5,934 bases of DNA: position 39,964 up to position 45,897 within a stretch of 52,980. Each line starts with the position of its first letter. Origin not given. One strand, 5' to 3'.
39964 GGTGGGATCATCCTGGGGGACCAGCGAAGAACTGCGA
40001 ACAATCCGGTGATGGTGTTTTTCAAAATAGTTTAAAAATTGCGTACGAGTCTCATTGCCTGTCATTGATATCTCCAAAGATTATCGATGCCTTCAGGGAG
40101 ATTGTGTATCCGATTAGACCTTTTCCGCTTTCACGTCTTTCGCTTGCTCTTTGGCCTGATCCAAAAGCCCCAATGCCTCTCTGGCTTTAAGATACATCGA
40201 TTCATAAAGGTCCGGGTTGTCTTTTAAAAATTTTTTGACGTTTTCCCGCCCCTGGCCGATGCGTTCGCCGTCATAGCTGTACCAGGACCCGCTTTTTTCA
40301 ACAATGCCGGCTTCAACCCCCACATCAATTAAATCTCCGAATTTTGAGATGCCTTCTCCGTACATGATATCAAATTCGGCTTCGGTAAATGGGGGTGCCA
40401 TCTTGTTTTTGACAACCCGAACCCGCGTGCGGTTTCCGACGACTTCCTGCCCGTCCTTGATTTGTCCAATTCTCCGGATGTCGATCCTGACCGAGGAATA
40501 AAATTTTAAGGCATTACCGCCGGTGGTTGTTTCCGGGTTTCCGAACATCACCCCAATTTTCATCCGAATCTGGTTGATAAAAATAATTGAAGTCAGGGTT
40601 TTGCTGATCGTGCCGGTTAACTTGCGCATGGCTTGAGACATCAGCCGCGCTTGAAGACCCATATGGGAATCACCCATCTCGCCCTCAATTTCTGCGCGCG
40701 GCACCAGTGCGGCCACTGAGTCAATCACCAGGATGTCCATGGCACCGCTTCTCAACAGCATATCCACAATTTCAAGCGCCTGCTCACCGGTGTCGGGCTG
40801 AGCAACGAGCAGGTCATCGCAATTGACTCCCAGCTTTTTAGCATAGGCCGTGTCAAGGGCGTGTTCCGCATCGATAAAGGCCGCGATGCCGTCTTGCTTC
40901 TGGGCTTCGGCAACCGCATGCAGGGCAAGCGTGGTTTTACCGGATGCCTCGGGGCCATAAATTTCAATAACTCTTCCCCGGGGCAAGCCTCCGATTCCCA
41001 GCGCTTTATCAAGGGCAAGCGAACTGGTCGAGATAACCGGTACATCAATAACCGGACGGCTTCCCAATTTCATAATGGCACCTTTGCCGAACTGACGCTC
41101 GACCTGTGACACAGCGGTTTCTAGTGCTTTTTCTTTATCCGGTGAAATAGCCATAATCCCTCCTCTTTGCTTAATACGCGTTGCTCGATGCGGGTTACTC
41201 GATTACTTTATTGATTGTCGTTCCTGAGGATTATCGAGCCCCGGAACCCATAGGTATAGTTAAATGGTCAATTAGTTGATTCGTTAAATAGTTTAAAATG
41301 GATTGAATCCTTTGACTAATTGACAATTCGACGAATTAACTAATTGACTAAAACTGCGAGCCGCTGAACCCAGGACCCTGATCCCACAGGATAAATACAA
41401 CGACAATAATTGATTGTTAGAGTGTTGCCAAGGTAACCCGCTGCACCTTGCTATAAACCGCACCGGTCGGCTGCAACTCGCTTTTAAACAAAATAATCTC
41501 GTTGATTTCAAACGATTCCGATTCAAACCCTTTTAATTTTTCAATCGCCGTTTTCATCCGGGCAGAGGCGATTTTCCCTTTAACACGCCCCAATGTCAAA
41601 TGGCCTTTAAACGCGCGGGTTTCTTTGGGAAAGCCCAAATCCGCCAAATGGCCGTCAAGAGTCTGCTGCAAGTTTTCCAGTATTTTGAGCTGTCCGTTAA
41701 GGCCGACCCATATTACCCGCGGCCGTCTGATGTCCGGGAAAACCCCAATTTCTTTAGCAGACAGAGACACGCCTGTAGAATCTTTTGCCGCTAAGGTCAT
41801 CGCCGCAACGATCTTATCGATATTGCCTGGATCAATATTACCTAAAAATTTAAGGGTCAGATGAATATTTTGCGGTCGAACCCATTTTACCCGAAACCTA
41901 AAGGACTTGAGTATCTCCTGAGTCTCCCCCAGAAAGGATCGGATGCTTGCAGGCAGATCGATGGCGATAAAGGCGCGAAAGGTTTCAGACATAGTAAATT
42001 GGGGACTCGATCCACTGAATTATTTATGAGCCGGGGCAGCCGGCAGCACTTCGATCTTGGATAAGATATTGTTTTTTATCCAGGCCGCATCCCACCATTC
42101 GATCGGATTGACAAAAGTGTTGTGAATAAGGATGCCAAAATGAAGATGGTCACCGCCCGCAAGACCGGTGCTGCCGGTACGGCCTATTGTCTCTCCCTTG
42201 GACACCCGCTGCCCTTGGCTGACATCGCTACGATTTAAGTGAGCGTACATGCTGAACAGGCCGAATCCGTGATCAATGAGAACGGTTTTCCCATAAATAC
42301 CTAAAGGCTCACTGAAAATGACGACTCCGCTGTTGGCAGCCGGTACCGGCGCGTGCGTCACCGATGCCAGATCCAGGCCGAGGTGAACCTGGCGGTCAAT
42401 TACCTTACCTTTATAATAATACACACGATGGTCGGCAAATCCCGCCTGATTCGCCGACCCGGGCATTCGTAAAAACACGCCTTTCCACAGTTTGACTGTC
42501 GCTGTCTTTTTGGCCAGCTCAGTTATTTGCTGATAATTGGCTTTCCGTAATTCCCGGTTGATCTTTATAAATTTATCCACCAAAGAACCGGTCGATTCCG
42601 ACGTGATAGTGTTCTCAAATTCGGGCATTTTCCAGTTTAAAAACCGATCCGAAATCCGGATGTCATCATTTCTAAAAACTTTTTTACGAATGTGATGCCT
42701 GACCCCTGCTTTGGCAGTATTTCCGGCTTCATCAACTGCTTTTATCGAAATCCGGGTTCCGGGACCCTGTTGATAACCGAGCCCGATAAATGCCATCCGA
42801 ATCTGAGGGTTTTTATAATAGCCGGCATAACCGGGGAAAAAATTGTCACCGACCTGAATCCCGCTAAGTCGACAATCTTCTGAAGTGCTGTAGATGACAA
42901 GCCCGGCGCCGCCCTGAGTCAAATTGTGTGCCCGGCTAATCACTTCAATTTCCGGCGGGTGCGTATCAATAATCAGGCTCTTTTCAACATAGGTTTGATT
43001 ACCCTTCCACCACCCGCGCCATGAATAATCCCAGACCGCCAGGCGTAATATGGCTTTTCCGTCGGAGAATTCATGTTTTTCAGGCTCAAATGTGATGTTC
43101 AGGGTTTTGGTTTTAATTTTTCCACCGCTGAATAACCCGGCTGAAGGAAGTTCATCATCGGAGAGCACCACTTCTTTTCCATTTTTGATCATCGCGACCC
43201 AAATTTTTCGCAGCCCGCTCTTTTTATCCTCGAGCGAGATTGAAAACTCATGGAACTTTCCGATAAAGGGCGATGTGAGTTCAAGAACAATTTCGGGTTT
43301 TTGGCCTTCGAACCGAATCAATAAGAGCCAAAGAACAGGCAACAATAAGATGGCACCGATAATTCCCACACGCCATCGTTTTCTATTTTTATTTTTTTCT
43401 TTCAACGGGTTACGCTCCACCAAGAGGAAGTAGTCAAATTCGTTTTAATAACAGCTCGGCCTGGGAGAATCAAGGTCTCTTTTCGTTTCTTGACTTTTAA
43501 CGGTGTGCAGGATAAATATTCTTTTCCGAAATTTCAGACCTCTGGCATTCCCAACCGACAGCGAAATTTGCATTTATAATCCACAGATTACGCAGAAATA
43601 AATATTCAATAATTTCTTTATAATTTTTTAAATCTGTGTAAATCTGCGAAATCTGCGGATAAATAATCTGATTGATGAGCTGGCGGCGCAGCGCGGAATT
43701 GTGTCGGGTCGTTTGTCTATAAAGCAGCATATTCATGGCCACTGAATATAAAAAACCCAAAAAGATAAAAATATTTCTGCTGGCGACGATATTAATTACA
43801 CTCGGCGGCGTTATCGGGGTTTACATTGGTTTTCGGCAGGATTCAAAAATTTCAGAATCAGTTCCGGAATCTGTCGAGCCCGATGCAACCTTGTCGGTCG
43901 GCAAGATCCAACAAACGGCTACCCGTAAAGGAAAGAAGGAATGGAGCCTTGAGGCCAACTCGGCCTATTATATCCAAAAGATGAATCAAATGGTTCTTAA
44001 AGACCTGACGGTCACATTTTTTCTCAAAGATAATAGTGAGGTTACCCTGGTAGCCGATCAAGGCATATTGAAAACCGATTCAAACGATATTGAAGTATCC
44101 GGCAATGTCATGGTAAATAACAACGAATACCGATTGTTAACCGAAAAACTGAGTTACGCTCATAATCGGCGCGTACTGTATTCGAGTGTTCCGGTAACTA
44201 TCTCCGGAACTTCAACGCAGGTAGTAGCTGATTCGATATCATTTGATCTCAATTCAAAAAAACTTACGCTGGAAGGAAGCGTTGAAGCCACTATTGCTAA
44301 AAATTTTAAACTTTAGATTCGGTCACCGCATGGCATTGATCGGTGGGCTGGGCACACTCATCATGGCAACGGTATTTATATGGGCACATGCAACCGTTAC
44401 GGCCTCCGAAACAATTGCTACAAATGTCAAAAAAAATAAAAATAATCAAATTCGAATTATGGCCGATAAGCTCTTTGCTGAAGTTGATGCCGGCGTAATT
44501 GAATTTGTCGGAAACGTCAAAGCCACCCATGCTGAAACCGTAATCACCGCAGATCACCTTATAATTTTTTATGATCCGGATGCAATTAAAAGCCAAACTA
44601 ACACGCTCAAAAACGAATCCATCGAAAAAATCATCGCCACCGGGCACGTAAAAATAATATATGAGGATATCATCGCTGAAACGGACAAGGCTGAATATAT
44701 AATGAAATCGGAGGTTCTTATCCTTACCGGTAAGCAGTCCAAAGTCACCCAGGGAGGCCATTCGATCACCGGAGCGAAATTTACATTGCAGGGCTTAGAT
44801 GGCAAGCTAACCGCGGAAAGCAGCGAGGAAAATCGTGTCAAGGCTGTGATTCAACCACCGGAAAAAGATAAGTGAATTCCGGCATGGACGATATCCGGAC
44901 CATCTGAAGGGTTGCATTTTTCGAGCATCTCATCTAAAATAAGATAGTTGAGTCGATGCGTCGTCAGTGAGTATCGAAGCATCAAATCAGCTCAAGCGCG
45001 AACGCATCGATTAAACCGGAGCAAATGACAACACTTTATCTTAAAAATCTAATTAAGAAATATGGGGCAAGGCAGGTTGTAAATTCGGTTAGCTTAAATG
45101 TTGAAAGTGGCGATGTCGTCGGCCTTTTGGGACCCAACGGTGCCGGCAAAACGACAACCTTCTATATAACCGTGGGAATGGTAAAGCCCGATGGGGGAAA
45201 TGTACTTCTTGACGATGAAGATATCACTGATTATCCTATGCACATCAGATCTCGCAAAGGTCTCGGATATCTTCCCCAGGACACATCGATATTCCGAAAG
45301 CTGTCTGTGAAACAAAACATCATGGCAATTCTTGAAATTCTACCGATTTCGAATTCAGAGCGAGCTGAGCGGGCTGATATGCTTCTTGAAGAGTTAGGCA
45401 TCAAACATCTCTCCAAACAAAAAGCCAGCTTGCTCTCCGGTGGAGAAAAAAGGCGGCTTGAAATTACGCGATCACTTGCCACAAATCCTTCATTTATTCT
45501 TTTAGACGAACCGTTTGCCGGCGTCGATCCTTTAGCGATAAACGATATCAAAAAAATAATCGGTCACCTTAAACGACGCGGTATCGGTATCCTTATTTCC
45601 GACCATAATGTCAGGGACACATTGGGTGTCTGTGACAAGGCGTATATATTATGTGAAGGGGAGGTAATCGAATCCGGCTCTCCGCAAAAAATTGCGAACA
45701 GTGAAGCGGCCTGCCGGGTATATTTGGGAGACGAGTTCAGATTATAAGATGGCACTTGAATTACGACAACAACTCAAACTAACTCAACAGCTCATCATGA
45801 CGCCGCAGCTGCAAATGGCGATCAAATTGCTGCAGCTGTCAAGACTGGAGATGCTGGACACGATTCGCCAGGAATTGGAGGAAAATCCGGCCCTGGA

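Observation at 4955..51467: A family of long hairpin elements whose arms are in-phase tandem 7-10-nt units fills most large intergenic spacers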

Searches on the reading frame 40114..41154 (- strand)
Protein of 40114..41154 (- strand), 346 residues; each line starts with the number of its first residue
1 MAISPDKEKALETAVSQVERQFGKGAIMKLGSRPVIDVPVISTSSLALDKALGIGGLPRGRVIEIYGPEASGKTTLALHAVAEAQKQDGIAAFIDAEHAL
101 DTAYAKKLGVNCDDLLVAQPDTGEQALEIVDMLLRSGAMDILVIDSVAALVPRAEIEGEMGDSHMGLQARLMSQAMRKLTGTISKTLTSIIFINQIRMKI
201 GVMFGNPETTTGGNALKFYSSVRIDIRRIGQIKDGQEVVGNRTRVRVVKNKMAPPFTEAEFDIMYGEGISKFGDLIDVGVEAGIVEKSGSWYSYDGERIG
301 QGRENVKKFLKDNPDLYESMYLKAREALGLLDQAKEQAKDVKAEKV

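Call 11: search_protein_families(library=ncbifam, proteins=[window:40114-41154:-], max_evalue=0.00001)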
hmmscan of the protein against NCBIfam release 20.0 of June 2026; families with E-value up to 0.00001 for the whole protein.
window:40114-41154:- (346 aa): 11 families
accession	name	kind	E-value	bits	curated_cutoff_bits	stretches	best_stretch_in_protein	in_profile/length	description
TIGR02012.1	tigrfam_recA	equivalog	8.8e-170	564.1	325.3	1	6-323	1-318/321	recombinase RecA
NF007072.0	PRK09519.1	equivalog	2.9e-146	488.9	1024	2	1-252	1-252/790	intein-containing recombinase RecA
TIGR02237.1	recomb_radB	equivalog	1.7e-14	54.2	172.4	1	52-230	4-180/210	DNA repair and recombination protein RadB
NF003301.0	PRK04301.1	equivalog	8.6e-13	48.1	259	1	38-228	80-283/316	DNA repair and recombination protein RadA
NF033429.2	ImuA_translesion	equivalog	3.2e-11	43.5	150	1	39-143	14-119/181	translesion DNA synthesis-associated protein ImuA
NF006861.0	PRK09361.1-1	equivalog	9.6e-11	41.6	278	1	41-224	5-192/235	DNA repair and recombination protein RadB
TIGR02236.1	recomb_radA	equivalog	2.7e-09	36.8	361.15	1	37-228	74-279/311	DNA repair and recombination protein RadA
TIGR02238.1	recomb_DMC1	equivalog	2.2e-08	33.6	447.7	1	37-228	74-281/314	meiotic recombinase Dmc1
TIGR02239.1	recomb_RAD51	equivalog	8.1e-08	31.7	478.05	1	37-228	74-281/316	DNA repair protein RAD51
NF058630.1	repair_Rv3395c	exception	1.1e-06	28.5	65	1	54-154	4-94/153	DnaE2-dependent mutagenesis accessory factor ImuA'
TIGR00416.1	sms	equivalog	8.8e-06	24.7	403.05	0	35-151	70-183/454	DNA repair protein RadA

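Call 16: find_related_loci(query=window:40114-41154:-, collection=genome_contigs, flank=10000)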
Query window:40114-41154:- (346 aa) in genome_contigs; peptide patterns used: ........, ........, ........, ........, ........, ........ (x = any residue, [..] = any of these).
600 stretches matched a pattern (row limit reached: there are more); 600 encode a relative of the query (tblastn E <= 1e-3); the best 80 are kept; 80 distinct loci.
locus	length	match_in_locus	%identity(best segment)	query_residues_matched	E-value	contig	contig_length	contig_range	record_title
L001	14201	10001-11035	82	1-344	0e+0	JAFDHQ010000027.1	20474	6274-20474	MAG: Deltaproteobacteria bacterium isolate Meg22_1214_Bin_280 Meg22_1214_Bin_280_scaffold_10507, whole genome shotgun se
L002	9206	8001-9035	82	1-344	0e+0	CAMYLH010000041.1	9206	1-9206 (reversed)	MAG: uncultured Desulfobacterales bacterium isolate FCS_M_Desulfobacterota_02 genome assembly, contig: scaffold_7542, wh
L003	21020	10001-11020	79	4-345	0e+0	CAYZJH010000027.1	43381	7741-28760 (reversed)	MAG TPA_asm: uncultured Desulfobacteraceae bacterium isolate binchicken_co168_4 genome assembly, contig: NODE_1479_lengt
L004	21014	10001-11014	80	1-338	0e+0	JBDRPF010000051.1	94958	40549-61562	MAG: Pseudomonadota bacterium isolate MEGAHIT-group-2.103 k141_1150258, whole genome shotgun sequence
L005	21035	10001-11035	79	1-344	0e+0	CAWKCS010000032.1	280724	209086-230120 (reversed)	MAG: uncultured delta proteobacterium isolate MFD03804.bin.3.160 genome assembly, contig: contig_4926, whole genome shot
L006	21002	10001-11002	73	1-334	3e-171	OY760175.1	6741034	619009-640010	MAG: uncultured Desulfospira sp. isolate 271fe3a7-c87a-42bf-b72a-f39fa9e244f5 genome assembly, chromosome: 1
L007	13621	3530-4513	75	6-333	2e-166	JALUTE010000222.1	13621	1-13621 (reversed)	MAG: Methyloligella sp. isolate S146_metabat2_scaf2bin.230 S146_NODE_2150_length_13621_cov_2.403661, whole genome shotgu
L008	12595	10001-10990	72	1-330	2e-163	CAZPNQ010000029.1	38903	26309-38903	MAG TPA_asm: uncultured Nitrospira sp. isolate SRP302895_co1_110 genome assembly, contig: NODE_1853_length_38903_cov_8.8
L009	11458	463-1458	71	1-330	2e-163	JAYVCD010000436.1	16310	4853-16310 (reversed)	MAG: Archangiaceae bacterium isolate GL30_UP_concoct_163 GL30_UP_concoct_163_435, whole genome shotgun sequence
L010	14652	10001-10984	72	4-331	3e-163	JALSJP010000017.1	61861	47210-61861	MAG: Micavibrio sp. isolate 354-166_metabat2_scaf2bin.100 354-166_scaffold_340_c1, whole genome shotgun sequence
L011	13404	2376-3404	69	4-345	2e-162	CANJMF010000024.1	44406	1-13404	MAG: Candidatus Marinimicrobia bacterium isolate RH-23may17-595 genome assembly, contig: RH-23may17-C5823, whole genome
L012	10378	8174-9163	72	6-334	9e-163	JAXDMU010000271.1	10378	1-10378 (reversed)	MAG: Aliidongia sp. isolate BP_649 scaffold_61984, whole genome shotgun sequence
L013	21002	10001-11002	70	1-334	5e-162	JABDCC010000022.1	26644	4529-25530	MAG: Alphaproteobacteria bacterium isolate BWOrgHeat_Nextera78_MAG7 3300020795.a:Ga0206962_1117, whole genome shotgun se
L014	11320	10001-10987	71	6-334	4e-162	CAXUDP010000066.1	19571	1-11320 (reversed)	MAG TPA_asm: uncultured Acetobacteraceae bacterium isolate private_T1914_metawrap_bin.3 genome assembly, contig: private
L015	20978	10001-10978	73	6-331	7e-162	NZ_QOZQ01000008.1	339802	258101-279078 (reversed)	Taklimakanibacter lacteus strain SYSU D60012 s1058_Contig8, whole genome shotgun sequence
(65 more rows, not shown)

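Call 32: find_encoding_contigs(protein=window:40114-41154:-, flank=10000, max_places=10)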
Protein window:40114-41154:- (346 aa): 2 contigs read that carry it; 2 places shown.
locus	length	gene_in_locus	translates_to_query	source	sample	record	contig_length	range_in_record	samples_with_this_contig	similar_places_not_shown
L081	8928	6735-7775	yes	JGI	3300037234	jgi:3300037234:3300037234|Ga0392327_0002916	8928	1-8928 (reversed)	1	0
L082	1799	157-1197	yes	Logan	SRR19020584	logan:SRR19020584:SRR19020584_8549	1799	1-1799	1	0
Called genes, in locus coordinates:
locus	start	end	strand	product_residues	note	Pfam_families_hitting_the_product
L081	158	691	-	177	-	PF02482:Ribosomal_S30AE, PF16321:Ribosom_S30AE_C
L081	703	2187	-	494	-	PF00309:Sigma54_AID, PF04963:Sigma54_CBD, PF04552:Sigma54_DBD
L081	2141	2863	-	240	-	PF00005:ABC_tran, PF13304:AAA_21 (faint)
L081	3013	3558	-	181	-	PF03968:LptD_N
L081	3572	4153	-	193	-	PF06835:LptC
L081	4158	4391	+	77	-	-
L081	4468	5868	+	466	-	PF01551:Peptidase_M23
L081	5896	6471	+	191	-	PF02834:LigT_PEase, PF13563:2_5_RNA_ligase2, PF02834:LigT_PEase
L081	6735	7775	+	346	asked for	PF00154:RecA_N, PF06745:ATPase (faint), PF08423:Rad51, PF01637:ATPase_2 (faint), PF27531:MT3502_N (weak), PF21096:RecA_C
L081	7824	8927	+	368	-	?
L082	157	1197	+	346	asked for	PF00154:RecA_N, PF06745:ATPase (faint), PF08423:Rad51, PF01637:ATPase_2 (faint), PF27531:MT3502_N (weak), PF21096:RecA_C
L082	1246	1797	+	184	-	?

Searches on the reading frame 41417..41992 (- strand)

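Call 11: search_protein_families(library=ncbifam, proteins=[window:41417-41992:-], max_evalue=0.00001)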
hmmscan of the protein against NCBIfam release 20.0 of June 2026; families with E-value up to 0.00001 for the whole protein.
window:41417-41992:- (191 aa): 2 families
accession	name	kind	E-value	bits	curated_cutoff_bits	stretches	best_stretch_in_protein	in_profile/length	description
TIGR02258.1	2_5_ligase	equivalog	1.9e-45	155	65.7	1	6-188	2-180/180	RNA 2',3'-cyclic phosphodiesterase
NF011704.0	PRK15124.1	equivalog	3.2e-13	50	184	1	1-189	1-175/176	RNA 2',3'-cyclic phosphodiesterase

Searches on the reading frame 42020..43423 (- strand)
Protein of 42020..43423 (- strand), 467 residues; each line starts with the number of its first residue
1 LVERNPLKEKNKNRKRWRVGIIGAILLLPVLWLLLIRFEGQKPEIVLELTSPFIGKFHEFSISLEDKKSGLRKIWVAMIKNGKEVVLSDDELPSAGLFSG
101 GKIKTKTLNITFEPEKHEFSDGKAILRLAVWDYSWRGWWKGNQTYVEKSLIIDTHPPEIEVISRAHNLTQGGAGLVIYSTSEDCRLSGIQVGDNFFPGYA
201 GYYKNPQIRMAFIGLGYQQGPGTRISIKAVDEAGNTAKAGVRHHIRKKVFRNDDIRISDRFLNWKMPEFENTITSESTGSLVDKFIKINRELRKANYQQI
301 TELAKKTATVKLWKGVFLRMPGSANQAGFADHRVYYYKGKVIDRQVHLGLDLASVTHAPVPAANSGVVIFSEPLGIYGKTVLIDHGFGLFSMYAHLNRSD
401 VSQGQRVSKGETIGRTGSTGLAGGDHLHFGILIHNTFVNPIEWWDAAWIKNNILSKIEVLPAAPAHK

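Call 11: search_protein_families(library=ncbifam, proteins=[window:42020-43423:-], max_evalue=0.00001)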
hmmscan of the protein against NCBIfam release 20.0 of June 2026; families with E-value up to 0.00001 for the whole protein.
window:42020-43423:- (467 aa): 14 families
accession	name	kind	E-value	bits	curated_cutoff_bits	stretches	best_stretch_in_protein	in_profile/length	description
NF052529.1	PG_M23_Pgp6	exception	6.9e-82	275.5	600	1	12-457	5-445/452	peptidoglycan metallopeptidase Pgp6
NF052530.1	Heli_ShapePgp3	exception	2.8e-26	92.2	300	1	295-443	119-263/270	peptidoglycan metallopeptidase Pgp3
NF052336.1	PdgHdaseHSB100310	equivalog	7.2e-18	65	500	1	336-432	46-142/316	peptidoglycan hydrolase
NF008652.0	PRK11649.1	equivalog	1.6e-16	60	341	1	317-441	283-407/439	murein DD-endopeptidase MepM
NF053824.1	PdgNdpepShyC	equivalog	3.8e-15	55.7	700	1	316-440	266-389/429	peptidoglycan DD-endopeptidase ShyC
NF053825.1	PdgNdpepShyA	equivalog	8.3e-15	54.4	700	1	315-441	264-390/425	peptidoglycan DD-endopeptidase ShyA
NF041208.1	celldiv_DipM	equivalog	1.8e-13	50.5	740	1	345-443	317-416/419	cell division endopeptidase DipM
NF050804.1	CellDivDipMCaul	equivalog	4.6e-11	42.2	900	1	348-431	529-613/634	cell division endopeptidase DipM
NF053738.1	S2SprSpoIIQBc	equivalog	2.1e-10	40.7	250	1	349-445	124-224/232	stage II sporulation protein SpoIIQ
NF040883.1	amid_act_ActS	equivalog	3.4e-10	39.6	375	1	349-443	138-232/242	amidase activator ActS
NF008644.1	PRK11637.1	equivalog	5e-09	35.6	270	1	349-443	288-382/385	murein hydrolase activator EnvC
NF047755.1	LIC_10271_M23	exception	2.3e-08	34.1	180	1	347-416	117-186/207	LIC_10271 family cell wall hydrolase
NF008123.1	PRK10871.1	equivalog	8.4e-08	32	311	1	348-443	266-361/365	murein hydrolase activator NlpD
NF004799.0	PRK06148.1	subfamily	9.4e-07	27.2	1128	1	304-435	403-541/1015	hypothetical protein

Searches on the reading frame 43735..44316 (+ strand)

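Call 11: search_protein_families(library=ncbifam, proteins=[window:43735-44316:+], max_evalue=0.00001)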
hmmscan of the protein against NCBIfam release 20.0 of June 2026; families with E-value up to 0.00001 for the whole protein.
window:43735-44316:+ (193 aa): 1 family
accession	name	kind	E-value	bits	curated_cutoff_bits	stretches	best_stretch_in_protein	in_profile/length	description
TIGR04409.1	LptC_YrbK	equivalog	2.3e-24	85.9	38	1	18-186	7-179/180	LPS export ABC transporter periplasmic protein LptC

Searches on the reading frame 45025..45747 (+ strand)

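Call 11: search_protein_families(library=ncbifam, proteins=[window:45025-45747:+], max_evalue=0.00001)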
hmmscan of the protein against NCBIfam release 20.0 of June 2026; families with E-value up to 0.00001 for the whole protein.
window:45025-45747:+ (240 aa): 185 families (the best 25 are shown)
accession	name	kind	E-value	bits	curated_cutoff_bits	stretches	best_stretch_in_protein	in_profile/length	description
TIGR04406.1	LPS_export_lptB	equivalog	2.4e-109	364.2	240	1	4-240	2-239/239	LPS export ABC transporter ATP-binding protein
NF008144.0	PRK10895.1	equivalog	6.3e-99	330.3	381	1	1-240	1-241/241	LPS export ABC transporter ATP-binding protein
TIGR01188.1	drrA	subfamily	1.8e-50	171.9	312.45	1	11-224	1-212/302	daunorubicin resistance ABC transporter, ATP-binding protein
TIGR03410.1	urea_trans_UrtE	equivalog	1.6e-47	161.9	285.8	1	5-227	2-223/230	urea ABC transporter ATP-binding subunit UrtE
NF008449.1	PRK11300.1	equivalog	3e-46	157.7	362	1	4-236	6-254/255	high-affinity branched-chain amino acid ABC transporter ATP-binding protein LivG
NF010060.0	PRK13537.1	equivalog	1.9e-42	145.2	521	1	3-232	15-242/314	nodulation factor ABC transporter ATP-binding protein NodI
TIGR03522.1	GldA_ABC_ATP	equivalog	1.3e-41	143.1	402.6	1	5-228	4-224/301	gliding motility-associated ABC transporter ATP-binding subunit GldA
TIGR00968.1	3a0106s01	subfamily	2.4e-41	141.8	342.75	1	6-230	3-225/237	sulfate ABC transporter ATP-binding protein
TIGR03740.1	galliderm_ABC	subfamily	2.1e-40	138.8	309.75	1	5-221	2-209/223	lantibiotic protection ABC transporter ATP-binding subunit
NF040840.2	tungstate_WtpC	equivalog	2.7e-40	138.7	440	1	6-224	4-219/347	tungstate ABC transporter ATP-binding protein WtpC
TIGR03864.1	PQQ_ABC_ATP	hypoth_equivalog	3e-40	138.2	302.25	1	4-229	2-225/236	ABC transporter, ATP-binding subunit, PQQ-dependent alcohol dehydrogenase system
NF033858.1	ABC2_perm_RbbA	equivalog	1.4e-38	132.4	1050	1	7-228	270-489/909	ribosome-associated ATPase/putative transporter RbbA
TIGR01186.1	proV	subfamily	1.8e-38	132.6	326.6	1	11-227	1-221/363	betaine/proline/choline family ABC transporter ATP-binding protein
TIGR03411.1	urea_trans_UrtD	equivalog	2.6e-38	132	304.1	1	3-235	2-241/242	urea ABC transporter ATP-binding protein UrtD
TIGR03265.1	PhnT2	equivalog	3.9e-38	131.6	457.7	1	3-226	4-225/353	putative 2-aminoethylphosphonate ABC transporter ATP-binding protein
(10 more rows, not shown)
